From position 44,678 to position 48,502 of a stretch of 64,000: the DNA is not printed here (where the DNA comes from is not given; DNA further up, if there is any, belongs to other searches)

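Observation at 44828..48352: tatC reads through, with no stop codon, into a signal-peptide-like segment and an LptD-like outer-membrane protein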

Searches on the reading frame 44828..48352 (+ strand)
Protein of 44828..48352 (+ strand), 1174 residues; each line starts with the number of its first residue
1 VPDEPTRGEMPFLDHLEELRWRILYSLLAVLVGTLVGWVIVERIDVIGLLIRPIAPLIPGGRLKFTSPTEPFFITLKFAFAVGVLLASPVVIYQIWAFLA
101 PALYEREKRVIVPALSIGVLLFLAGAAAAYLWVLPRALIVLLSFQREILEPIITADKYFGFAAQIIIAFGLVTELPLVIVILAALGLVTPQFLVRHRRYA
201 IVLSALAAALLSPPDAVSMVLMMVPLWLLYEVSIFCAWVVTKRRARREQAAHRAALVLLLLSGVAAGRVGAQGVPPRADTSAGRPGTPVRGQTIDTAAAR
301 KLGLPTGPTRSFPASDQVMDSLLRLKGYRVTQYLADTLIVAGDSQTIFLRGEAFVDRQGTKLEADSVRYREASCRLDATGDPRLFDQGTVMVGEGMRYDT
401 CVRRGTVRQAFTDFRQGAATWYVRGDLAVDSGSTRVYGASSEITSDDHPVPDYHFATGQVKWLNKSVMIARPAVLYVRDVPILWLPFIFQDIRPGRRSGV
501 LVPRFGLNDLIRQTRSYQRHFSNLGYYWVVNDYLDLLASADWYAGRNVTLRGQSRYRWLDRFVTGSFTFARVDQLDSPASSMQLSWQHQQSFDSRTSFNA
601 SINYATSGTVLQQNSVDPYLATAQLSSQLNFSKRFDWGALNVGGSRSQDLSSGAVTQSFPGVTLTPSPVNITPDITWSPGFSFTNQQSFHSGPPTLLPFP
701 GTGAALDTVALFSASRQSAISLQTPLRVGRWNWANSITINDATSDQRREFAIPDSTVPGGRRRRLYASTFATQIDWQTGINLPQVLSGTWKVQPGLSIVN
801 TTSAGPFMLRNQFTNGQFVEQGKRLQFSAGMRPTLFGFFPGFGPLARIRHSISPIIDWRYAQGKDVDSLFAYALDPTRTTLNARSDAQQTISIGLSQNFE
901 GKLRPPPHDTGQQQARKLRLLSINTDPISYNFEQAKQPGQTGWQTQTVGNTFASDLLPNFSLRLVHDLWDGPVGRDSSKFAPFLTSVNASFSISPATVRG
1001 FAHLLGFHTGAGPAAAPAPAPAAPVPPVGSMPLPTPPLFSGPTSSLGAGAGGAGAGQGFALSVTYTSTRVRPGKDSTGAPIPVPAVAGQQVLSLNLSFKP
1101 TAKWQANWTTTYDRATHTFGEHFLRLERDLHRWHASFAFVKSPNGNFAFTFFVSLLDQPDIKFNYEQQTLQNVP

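Call 4: search_protein_families(library=pfam, proteins=[window:44828-48352:+], max_evalue=0.1)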
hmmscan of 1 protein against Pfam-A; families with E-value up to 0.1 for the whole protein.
window:44828-48352:+ (1174 aa): 2 families
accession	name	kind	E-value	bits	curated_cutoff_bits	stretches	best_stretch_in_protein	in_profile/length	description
PF00902.23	TatC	-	1.9e-62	211.2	25.1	1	14-225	1-208/208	Sec-independent protein translocase protein (TatC)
PF19838.5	LptD_2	-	1.2e-39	136.7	22.5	2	469-667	2-204/464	LptD protein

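Call 5: search_protein_families(library=ncbifam, proteins=[window:44828-48352:+], max_evalue=0.1)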
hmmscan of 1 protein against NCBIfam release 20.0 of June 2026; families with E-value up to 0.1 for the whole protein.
window:44828-48352:+ (1174 aa): 5 families
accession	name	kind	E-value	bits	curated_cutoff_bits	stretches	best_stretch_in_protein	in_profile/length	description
TIGR00945.1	tatC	equivalog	7.4e-59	199.3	132.7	1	13-230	2-215/215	twin-arginine translocase subunit TatC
NF008174.0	PRK10921.1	equivalog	5.3e-43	147.4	432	1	10-250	7-247/258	Sec-independent protein translocase subunit TatC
TIGR01912.1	TatC-Arch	equivalog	1.5e-37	129.5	192.6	1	18-241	8-233/234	Sec-independent protein translocase TatC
NF002997.0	PRK03761.1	equivalog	0.00011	20.6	683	1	475-599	202-325/783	LPS assembly protein LptD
NF003358.0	PRK04423.1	equivalog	0.00022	19.6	944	1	342-509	69-234/799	LPS-assembly protein LptD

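Call 6: find_homologous_proteins(query=window:44828-48349:+, max_evalue=1e-10)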
Query window:44828-48349:+ (1174 aa): 1562 proteins with E <= 1e-10 among 8000 candidates; the best 120 are listed.
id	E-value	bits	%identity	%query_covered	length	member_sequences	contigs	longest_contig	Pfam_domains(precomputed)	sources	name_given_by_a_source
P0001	0.0e+0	2651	100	99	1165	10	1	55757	PF00902.24,PF19838.6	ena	-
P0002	0.0e+0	2607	98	99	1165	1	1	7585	PF00902.24,PF19838.6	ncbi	-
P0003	0.0e+0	2034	74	99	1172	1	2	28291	PF00902.24,PF19838.6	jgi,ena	-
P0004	0.0e+0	2008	74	100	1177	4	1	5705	PF00902.24,PF19838.6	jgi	-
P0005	0.0e+0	1984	74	99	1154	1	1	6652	PF00902.24,PF19838.6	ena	-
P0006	0.0e+0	1967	73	99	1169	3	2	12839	PF00902.24,PF19838.6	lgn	-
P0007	0.0e+0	1962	73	99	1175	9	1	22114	PF00902.24,PF19838.6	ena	-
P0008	0.0e+0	1961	73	99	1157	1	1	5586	PF00902.24,PF19838.6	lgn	-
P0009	0.0e+0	1960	73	100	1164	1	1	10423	PF00902.24,PF19838.6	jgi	jgi:Tat protein translocase TatC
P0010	0.0e+0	1942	73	99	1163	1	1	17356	PF00902.24,PF19838.6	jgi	jgi:sec-independent protein translocase protein TatC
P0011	0.0e+0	1928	72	99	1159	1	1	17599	PF00902.24,PF19838.6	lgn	-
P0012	0.0e+0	1920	72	99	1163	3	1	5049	PF00902.24,PF19838.6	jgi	jgi:Tat protein translocase TatC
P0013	0.0e+0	1915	71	99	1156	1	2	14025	PF00902.24,PF19838.6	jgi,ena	-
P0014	0.0e+0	1914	72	99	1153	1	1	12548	PF00902.24,PF19838.6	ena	-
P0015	0.0e+0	1904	72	99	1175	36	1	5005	PF00902.24,PF19838.6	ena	-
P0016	0.0e+0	1903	72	99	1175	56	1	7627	PF00902.24,PF19838.6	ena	-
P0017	0.0e+0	1890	71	100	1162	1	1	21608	PF00902.24,PF19838.6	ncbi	-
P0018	0.0e+0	1883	71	99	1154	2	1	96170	PF00902.24,PF19838.6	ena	-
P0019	0.0e+0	1883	70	99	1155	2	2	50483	PF00902.24,PF19838.6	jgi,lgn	jgi:Tat protein translocase TatC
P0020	0.0e+0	1882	70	100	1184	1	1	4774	PF00902.24,PF19838.6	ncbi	-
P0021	0.0e+0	1879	71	99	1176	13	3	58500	PF00902.24,PF19838.6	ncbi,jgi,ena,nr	ncbi:MAG: twin-arginine translocase subunit TatC [Gemmatimonadetes bacterium]|nr:MAG: twin-arginine 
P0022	0.0e+0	1879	69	99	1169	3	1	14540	PF00902.24,PF19838.6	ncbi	-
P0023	0.0e+0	1871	70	100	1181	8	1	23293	PF00902.24,PF19838.6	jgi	-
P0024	0.0e+0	1839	69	99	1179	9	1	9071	PF00902.24,PF19838.6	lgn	-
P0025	0.0e+0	1836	68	100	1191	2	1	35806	PF00902.24,PF19838.6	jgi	-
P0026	0.0e+0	1822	69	99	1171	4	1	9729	PF00902.24,PF19838.6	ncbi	-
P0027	0.0e+0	1821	68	99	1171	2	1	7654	PF00902.24,PF19838.6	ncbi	-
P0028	0.0e+0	1814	68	99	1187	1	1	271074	PF00902.24,PF19838.6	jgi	jgi:Tat protein translocase TatC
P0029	0.0e+0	1808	68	100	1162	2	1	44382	PF00902.24,PF19838.6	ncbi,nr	ncbi:MAG TPA: twin-arginine translocase subunit TatC [Gemmatimonadales bacterium]|nr:twin-arginine t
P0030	0.0e+0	1806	67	100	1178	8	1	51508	PF00902.24,PF19838.6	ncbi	-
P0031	0.0e+0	1805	67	100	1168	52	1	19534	PF00902.24,PF19838.6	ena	-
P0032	0.0e+0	1794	67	99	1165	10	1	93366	PF00902.24,PF19838.6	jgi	-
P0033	0.0e+0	1790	66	100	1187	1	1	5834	PF00902.24,PF19838.6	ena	-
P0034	0.0e+0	1789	65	100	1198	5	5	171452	PF00902.24,PF19838.6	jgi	jgi:Tat protein translocase TatC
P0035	0.0e+0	1784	66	100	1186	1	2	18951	PF00902.24,PF19838.6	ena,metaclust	metaclust:\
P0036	0.0e+0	1784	66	99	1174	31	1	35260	PF00902.24,PF19838.6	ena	-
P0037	0.0e+0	1784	66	99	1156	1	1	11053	PF00902.24,PF19838.6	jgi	jgi:Tat protein translocase TatC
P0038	0.0e+0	1784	66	100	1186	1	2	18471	PF00902.24,PF19838.6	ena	-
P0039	0.0e+0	1783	66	99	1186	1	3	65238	PF00902.24,PF19838.6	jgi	-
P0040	0.0e+0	1782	67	99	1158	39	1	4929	PF00902.24,PF19838.6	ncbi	-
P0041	0.0e+0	1782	67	99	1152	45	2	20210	PF00902.24,PF19838.6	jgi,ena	-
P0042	0.0e+0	1777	67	99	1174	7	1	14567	PF00902.24,PF19838.6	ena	-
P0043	0.0e+0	1776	66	99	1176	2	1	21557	PF00902.24,PF19838.6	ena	-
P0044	0.0e+0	1773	68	99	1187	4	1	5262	PF00902.24,PF19838.6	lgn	-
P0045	0.0e+0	1772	67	99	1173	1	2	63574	PF00902.24,PF19838.6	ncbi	-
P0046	0.0e+0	1771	67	99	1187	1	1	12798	PF00902.24,PF19838.6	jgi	jgi:sec-independent protein translocase protein TatC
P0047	0.0e+0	1769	66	99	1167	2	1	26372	PF00902.24,PF19838.6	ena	-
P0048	0.0e+0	1768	66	99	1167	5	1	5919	PF00902.24,PF19838.6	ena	-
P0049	0.0e+0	1767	70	85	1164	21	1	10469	PF00902.24,PF19838.6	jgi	-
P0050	0.0e+0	1766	65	99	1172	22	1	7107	PF00902.24,PF19838.6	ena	-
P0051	0.0e+0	1764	66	99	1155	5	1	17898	PF00902.24,PF19838.6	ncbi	-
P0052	0.0e+0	1763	66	99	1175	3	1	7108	PF00902.24,PF19838.6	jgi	-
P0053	0.0e+0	1762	67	99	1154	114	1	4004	PF00902.24,PF19838.6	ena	-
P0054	0.0e+0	1758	65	99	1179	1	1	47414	PF00902.24,PF19838.6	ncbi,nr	ncbi:MAG TPA: twin-arginine translocase subunit TatC [Gemmatimonadales bacterium]|nr:twin-arginine t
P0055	0.0e+0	1758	65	99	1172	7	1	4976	PF00902.24,PF19838.6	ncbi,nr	ncbi:MAG: twin-arginine translocase subunit TatC [Gemmatimonadetes bacterium]|nr:MAG: twin-arginine 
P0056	0.0e+0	1758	65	99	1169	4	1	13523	PF00902.24,PF19838.6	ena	-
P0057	0.0e+0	1755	66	99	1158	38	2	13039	PF00902.24,PF19838.6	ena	-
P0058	0.0e+0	1753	65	99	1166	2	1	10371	PF00902.24,PF19838.6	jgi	jgi:Tat protein translocase TatC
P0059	0.0e+0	1753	65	100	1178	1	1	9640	PF00902.24,PF19838.6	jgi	jgi:sec-independent protein translocase protein TatC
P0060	0.0e+0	1752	66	99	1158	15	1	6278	PF00902.24,PF19838.6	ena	-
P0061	0.0e+0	1751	66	99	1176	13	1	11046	PF00902.24,PF19838.6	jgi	jgi:Tat protein translocase TatC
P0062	0.0e+0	1751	65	99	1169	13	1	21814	PF00902.24,PF19838.6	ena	-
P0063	0.0e+0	1749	65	99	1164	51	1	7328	PF00902.24,PF19838.6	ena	-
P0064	0.0e+0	1749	65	99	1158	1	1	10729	PF00902.24,PF19838.6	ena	-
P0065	0.0e+0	1748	65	99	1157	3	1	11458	PF00902.24,PF19838.6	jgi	-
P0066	0.0e+0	1746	66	99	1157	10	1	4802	PF00902.24,PF19838.6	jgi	-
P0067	0.0e+0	1746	65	99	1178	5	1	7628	PF00902.24,PF19838.6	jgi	-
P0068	0.0e+0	1745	66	99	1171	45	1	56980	PF00902.24,PF19838.6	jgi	-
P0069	0.0e+0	1745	66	99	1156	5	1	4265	PF00902.24,PF19838.6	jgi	-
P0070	0.0e+0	1744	66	99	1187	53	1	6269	PF00902.24,PF19838.6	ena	-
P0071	0.0e+0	1743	65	99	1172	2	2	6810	PF00902.24,PF19838.6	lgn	-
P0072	0.0e+0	1743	66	99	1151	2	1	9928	PF00902.24,PF19838.6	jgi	jgi:Tat protein translocase TatC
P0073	0.0e+0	1741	65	99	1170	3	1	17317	PF00902.24,PF19838.6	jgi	-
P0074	0.0e+0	1741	65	99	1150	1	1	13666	PF00902.24,PF19838.6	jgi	-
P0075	0.0e+0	1740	66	99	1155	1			PF00902.24,PF19838.6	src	-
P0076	0.0e+0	1739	65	99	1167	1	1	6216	PF00902.24,PF19838.6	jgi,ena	-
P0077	0.0e+0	1738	65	99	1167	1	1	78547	PF00902.24,PF19838.6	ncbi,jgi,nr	ncbi:MAG: twin-arginine translocase subunit TatC [Gemmatimonadetes bacterium]|nr:MAG: twin-arginine 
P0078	0.0e+0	1738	66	99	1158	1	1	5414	PF00902.24,PF19838.6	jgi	jgi:Tat protein translocase TatC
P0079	0.0e+0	1737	64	99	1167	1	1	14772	PF00902.24,PF19838.6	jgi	-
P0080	0.0e+0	1737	64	99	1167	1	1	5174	PF00902.24,PF19838.6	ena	-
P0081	0.0e+0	1737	64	99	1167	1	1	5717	PF00902.24,PF19838.6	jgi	-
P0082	0.0e+0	1736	64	99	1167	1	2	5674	PF00902.24,PF19838.6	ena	-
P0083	0.0e+0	1736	64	99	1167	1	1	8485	PF00902.24,PF19838.6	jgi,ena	-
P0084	0.0e+0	1735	65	99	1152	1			PF00902.24,PF19838.6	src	-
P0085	0.0e+0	1734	64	99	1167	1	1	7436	PF00902.24,PF19838.6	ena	-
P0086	0.0e+0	1733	65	99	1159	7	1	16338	PF00902.24,PF19838.6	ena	-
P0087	0.0e+0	1733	64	99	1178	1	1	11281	PF00902.24,PF19838.6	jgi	jgi:Tat protein translocase TatC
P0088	0.0e+0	1731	65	99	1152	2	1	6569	PF00902.24,PF19838.6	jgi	-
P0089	0.0e+0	1730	74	87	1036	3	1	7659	PF00902.24,PF19838.6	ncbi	-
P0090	0.0e+0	1727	65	100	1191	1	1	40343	PF00902.24,PF19838.6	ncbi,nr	ncbi:MAG: twin-arginine translocase subunit TatC [Gemmatimonadetes bacterium]|nr:twin-arginine trans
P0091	0.0e+0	1726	65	99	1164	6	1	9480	PF00902.24,PF19838.6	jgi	jgi:sec-independent protein translocase protein TatC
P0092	0.0e+0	1723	63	100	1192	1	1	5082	PF00902.24,PF19838.6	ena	-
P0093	0.0e+0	1720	64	100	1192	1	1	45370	PF00902.24,PF19838.6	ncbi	ncbi:MAG: twin-arginine translocase subunit TatC [Gemmatimonadales bacterium]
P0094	0.0e+0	1716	64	99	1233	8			PF00902.24,PF19838.6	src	-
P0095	0.0e+0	1716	64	99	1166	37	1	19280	PF00902.24,PF19838.6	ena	-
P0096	0.0e+0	1715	63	99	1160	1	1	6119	PF00902.24,PF19838.6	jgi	jgi:sec-independent protein translocase protein TatC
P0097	0.0e+0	1713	63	99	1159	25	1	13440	PF00902.24,PF19838.6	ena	-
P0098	0.0e+0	1710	64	99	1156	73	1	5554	PF00902.24,PF19838.6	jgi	-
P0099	0.0e+0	1708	65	97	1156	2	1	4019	PF00902.24,PF19838.6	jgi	-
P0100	0.0e+0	1706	64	99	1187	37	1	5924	PF00902.24,PF19838.6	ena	-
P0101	0.0e+0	1706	64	99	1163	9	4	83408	PF00902.24,PF19838.6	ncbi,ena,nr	ncbi:MAG TPA: twin-arginine translocase subunit TatC [Gemmatimonadales bacterium]|nr:twin-arginine t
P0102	0.0e+0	1700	64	99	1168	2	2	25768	PF00902.24,PF19838.6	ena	-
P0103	0.0e+0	1698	64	100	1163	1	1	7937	PF00902.24,PF19838.6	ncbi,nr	ncbi:MAG TPA: twin-arginine translocase subunit TatC [Gemmatimonadales bacterium]|nr:twin-arginine t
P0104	0.0e+0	1697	64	99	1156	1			PF00902.24,PF19838.6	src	-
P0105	0.0e+0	1696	64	99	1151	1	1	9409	PF00902.24,PF19838.6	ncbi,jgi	-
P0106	0.0e+0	1694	64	99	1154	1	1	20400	PF00902.24,PF19838.6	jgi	-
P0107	0.0e+0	1694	64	100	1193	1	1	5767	PF00902.24,PF19838.6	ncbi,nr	ncbi:MAG TPA: twin-arginine translocase subunit TatC [Gemmatimonadales bacterium]|nr:twin-arginine t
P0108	0.0e+0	1693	63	99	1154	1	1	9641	PF00902.24,PF19838.6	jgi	-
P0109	0.0e+0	1693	63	99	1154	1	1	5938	PF00902.24,PF19838.6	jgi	jgi:Tat protein translocase TatC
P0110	0.0e+0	1693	63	100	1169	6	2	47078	PF00902.24,PF19838.6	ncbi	-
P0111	0.0e+0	1692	64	99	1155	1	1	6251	PF00902.24,PF19838.6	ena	-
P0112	0.0e+0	1692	64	99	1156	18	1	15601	PF00902.24,PF19838.6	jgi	-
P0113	0.0e+0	1691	63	99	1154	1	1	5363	PF00902.24,PF19838.6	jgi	-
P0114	0.0e+0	1688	63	99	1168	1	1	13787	PF00902.24,PF19838.6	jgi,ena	jgi:sec-independent protein translocase protein TatC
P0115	0.0e+0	1687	63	99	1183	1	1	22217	PF00902.24,PF19838.6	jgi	jgi:sec-independent protein translocase protein TatC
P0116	0.0e+0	1686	63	99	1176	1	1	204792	PF00902.24,PF19838.6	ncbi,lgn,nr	ncbi:MAG TPA: twin-arginine translocase subunit TatC [Gemmatimonadales bacterium]|nr:twin-arginine t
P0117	0.0e+0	1682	64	99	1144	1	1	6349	PF00902.24,PF19838.6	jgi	jgi:sec-independent protein translocase protein TatC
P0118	0.0e+0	1681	64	99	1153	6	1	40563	PF00902.24,PF19838.6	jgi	jgi:Tat protein translocase TatC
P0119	0.0e+0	1681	64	99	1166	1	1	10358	PF00902.24,PF19838.6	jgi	-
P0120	0.0e+0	1680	63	99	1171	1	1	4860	PF00902.24,PF19838.6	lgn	-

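Call 7: find_encoding_contigs(protein=P0001, flank=10000, max_places=3)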
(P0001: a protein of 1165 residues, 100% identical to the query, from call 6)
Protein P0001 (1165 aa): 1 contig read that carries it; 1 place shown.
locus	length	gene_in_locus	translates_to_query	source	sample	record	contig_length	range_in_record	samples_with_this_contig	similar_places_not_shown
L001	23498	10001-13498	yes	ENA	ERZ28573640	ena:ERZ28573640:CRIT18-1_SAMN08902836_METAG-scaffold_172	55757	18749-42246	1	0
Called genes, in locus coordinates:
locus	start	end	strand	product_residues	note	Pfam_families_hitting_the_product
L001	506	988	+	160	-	PF00436:SSB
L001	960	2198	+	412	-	PF01476:LysM (weak)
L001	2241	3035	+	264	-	PF01578:Cytochrom_C_asm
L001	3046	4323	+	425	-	PF05201:GlutR_N, PF01488:Shikimate_DH, PF03807:F420_oxidored (weak), PF00745:GlutR_dimer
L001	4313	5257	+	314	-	PF01073:3Beta_HSD, PF01370:Epimerase, PF04321:RmlD_sub_bind, PF07993:NAD_binding_4 (faint), PF16363:GDP_Man_Dehyd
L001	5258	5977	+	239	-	PF01618:MotA_ExbB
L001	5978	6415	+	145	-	PF02472:ExbD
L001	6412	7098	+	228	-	PF13103:TonB_2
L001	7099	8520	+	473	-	PF00930:DPPIV_N (faint), PF26550:Tricorn_2nd (weak), PF26549:Tricorn_N (weak), PF07676:PD40, PF26550:Tricorn_2nd, PF26549:Tricorn_N, PF07676:PD40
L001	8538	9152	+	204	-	PF00691:OmpA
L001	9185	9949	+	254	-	PF13428:TPR_14 (faint), PF07719:TPR_2 (faint), PF13432:TPR_16 (weak), PF13174:TPR_6 (weak)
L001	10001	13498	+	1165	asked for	PF00902:TatC, PF19838:LptD_2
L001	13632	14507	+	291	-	-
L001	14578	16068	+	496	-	PF00221:Lyase_aromatic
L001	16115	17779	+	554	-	PF17391:Urocanase_N, PF01175:Urocanase, PF17392:Urocanase_C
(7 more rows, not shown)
